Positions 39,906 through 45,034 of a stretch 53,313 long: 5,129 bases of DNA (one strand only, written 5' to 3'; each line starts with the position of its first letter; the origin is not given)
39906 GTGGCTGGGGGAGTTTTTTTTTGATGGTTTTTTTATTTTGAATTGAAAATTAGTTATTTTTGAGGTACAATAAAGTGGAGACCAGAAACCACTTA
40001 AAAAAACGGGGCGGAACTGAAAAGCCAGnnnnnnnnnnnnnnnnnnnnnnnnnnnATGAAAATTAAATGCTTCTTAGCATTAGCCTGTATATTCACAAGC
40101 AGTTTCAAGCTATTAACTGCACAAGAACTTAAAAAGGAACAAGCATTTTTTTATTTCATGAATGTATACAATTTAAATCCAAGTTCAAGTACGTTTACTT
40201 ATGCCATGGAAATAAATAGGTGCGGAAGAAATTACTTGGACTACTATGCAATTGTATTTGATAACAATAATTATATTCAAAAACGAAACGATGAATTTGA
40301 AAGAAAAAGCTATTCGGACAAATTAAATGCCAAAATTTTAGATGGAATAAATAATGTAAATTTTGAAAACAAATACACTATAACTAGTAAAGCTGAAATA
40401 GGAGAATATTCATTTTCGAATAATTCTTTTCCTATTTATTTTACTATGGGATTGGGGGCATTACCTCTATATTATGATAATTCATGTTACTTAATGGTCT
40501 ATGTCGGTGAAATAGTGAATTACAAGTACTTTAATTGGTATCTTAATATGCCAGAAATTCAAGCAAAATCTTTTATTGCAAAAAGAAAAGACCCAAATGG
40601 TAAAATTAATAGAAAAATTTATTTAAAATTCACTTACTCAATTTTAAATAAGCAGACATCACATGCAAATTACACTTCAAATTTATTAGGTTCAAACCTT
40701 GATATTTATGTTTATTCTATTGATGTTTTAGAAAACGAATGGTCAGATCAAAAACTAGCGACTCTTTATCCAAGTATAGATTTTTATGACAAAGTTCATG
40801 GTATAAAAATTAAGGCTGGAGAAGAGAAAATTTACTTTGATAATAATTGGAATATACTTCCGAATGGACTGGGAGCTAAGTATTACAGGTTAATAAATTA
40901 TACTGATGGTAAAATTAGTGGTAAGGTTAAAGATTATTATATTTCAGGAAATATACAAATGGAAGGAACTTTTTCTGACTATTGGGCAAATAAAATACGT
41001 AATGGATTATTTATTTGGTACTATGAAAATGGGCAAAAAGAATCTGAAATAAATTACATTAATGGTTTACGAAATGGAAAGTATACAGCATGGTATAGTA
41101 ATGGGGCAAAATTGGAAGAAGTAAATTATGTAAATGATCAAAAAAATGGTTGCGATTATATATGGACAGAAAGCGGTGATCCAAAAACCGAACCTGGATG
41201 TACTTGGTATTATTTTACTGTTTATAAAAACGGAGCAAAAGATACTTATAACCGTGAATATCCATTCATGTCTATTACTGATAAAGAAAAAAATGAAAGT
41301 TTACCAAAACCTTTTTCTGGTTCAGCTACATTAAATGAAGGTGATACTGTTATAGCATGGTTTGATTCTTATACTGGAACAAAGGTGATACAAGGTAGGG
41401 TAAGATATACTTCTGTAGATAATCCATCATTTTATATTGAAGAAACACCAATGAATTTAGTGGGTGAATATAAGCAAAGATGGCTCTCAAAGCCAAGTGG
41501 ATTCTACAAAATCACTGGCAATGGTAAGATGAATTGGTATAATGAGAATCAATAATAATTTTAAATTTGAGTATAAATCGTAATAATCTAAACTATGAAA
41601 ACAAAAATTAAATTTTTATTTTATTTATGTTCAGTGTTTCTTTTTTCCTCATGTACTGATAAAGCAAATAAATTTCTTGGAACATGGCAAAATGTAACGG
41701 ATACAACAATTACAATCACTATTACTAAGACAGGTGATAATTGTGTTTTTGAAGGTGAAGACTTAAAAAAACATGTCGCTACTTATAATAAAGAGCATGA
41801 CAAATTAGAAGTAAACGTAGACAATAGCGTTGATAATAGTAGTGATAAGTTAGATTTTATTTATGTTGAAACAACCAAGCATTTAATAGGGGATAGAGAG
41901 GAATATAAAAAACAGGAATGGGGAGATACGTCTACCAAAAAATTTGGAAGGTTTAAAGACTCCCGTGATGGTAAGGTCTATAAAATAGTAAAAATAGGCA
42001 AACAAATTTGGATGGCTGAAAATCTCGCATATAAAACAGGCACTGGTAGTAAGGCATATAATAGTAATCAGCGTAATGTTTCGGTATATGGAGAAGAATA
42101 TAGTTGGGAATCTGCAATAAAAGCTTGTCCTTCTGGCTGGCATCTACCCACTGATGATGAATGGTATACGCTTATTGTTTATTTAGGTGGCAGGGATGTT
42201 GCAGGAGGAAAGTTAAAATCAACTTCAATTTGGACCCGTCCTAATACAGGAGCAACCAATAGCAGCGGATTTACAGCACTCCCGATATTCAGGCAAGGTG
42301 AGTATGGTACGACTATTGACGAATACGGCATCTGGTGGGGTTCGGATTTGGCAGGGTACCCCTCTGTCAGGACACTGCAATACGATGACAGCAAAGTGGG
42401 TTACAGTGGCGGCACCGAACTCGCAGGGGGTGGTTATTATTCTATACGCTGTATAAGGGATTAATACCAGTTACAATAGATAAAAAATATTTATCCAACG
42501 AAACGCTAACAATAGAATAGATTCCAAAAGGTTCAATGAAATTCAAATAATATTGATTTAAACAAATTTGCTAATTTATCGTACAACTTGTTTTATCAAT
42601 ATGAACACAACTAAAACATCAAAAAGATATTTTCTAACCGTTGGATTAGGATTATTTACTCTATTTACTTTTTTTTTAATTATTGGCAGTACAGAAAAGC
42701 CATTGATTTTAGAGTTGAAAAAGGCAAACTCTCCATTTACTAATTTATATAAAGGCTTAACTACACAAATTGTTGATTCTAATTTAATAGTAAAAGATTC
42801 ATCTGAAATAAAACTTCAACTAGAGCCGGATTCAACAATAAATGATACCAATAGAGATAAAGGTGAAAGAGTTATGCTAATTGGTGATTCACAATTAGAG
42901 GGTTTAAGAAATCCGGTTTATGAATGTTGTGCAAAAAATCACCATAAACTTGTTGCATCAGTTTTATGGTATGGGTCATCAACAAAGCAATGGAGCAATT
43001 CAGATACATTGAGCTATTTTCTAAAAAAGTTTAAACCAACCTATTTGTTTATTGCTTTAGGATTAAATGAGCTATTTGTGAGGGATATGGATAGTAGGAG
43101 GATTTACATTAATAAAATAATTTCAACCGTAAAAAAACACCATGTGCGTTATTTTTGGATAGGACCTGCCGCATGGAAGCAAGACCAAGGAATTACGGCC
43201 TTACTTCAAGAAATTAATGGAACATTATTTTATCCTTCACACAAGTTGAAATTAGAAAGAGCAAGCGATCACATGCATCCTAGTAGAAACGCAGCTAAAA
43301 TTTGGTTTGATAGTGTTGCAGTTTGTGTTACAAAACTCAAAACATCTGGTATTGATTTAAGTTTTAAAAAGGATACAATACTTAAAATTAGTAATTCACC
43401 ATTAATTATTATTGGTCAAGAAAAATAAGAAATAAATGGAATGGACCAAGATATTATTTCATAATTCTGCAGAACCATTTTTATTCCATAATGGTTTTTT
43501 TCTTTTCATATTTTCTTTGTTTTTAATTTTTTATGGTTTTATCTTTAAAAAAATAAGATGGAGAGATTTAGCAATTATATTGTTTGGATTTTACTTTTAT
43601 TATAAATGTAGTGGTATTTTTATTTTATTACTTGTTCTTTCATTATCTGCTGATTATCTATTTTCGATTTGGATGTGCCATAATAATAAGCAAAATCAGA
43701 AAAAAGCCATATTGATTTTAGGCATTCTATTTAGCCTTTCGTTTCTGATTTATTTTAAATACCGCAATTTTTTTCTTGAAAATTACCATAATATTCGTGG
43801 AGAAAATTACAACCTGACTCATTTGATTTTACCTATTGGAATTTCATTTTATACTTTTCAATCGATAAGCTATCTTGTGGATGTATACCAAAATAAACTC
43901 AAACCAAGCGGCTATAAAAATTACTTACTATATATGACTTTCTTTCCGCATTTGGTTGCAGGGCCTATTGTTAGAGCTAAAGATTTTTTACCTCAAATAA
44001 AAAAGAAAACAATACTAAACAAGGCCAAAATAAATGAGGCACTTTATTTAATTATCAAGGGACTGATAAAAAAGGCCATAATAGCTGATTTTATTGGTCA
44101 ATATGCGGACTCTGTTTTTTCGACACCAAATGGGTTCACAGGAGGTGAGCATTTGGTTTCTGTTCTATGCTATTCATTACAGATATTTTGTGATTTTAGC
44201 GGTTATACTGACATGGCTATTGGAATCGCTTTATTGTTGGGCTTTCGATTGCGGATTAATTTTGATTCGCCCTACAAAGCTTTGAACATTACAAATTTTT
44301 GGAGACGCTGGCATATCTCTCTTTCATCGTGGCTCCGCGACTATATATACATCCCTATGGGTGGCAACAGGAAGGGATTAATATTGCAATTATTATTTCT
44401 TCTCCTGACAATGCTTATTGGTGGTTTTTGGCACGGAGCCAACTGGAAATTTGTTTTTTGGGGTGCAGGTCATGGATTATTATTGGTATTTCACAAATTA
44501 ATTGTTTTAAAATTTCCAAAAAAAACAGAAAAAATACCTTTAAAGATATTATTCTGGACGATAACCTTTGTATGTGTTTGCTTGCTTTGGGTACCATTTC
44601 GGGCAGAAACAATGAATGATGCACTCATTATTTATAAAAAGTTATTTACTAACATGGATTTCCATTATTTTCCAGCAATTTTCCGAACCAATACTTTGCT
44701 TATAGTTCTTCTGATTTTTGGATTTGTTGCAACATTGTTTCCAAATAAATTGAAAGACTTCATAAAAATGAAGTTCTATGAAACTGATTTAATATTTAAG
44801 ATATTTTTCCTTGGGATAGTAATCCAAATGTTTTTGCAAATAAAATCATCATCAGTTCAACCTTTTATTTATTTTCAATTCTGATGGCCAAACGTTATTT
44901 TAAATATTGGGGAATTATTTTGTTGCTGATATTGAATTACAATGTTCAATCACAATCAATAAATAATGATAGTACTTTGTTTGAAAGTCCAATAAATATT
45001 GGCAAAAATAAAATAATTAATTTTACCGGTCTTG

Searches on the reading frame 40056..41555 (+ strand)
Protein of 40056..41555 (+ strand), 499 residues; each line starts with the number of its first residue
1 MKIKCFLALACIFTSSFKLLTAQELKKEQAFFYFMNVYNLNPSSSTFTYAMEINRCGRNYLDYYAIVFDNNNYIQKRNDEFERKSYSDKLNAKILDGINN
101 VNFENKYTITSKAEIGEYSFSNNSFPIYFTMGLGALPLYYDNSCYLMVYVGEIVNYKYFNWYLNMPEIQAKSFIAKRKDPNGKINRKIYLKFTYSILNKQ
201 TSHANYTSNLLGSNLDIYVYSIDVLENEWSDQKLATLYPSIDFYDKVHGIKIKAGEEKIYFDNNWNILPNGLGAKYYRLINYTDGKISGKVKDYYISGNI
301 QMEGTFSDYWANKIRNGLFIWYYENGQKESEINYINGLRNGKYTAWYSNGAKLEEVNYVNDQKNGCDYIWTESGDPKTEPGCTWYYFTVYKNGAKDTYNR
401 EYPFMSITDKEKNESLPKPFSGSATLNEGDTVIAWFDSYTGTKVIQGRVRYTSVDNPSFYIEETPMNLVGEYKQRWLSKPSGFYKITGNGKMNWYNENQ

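Call 21: search_protein_families(library=pfam, proteins=[window:40056-41555:+], max_evalue=0.0001)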
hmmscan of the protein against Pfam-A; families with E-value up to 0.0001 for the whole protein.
window:40056-41555:+ (499 aa): 2 families
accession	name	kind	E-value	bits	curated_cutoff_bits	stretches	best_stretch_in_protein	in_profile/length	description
PF07661.19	MORN_2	-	1.8e-09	37.2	29.6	0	315-336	1-22/22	MORN repeat variant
PF16144.10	DUF4852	-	1.9e-06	28.3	22.8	1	62-130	6-74/116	Domain of unknown function (DUF4852)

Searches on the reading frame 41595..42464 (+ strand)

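Call 21: search_protein_families(library=pfam, proteins=[window:41595-42464:+], max_evalue=0.0001)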
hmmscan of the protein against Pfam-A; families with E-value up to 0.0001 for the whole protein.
window:41595-42464:+ (289 aa): 1 family
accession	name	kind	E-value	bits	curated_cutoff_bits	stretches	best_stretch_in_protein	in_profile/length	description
PF09603.15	Fib_succ_major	-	4e-26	92.9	33.9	1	132-288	1-187/187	Fibrobacter succinogenes major domain (Fib_succ_major)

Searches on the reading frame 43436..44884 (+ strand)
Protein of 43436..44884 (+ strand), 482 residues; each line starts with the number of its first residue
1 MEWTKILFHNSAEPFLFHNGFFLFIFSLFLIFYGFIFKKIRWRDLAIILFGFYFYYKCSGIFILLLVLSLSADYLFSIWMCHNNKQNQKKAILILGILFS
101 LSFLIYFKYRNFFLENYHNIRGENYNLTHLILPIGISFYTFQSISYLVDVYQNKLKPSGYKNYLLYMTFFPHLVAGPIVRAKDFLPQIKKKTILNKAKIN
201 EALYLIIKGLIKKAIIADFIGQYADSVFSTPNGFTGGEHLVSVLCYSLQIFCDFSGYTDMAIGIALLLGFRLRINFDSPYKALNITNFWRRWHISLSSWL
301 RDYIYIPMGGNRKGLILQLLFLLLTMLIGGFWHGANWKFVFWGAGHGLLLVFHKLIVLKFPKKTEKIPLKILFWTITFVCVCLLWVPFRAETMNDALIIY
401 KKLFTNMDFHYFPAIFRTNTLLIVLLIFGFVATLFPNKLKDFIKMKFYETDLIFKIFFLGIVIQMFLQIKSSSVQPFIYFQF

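Call 21: search_protein_families(library=pfam, proteins=[window:43436-44884:+], max_evalue=0.0001)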
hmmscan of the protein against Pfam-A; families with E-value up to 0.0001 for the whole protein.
window:43436-44884:+ (482 aa): 1 family
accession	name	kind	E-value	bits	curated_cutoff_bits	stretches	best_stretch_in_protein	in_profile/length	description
PF03062.24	MBOAT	-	2.7e-31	109.5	27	1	49-357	2-298/337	MBOAT, membrane-bound O-acyltransferase family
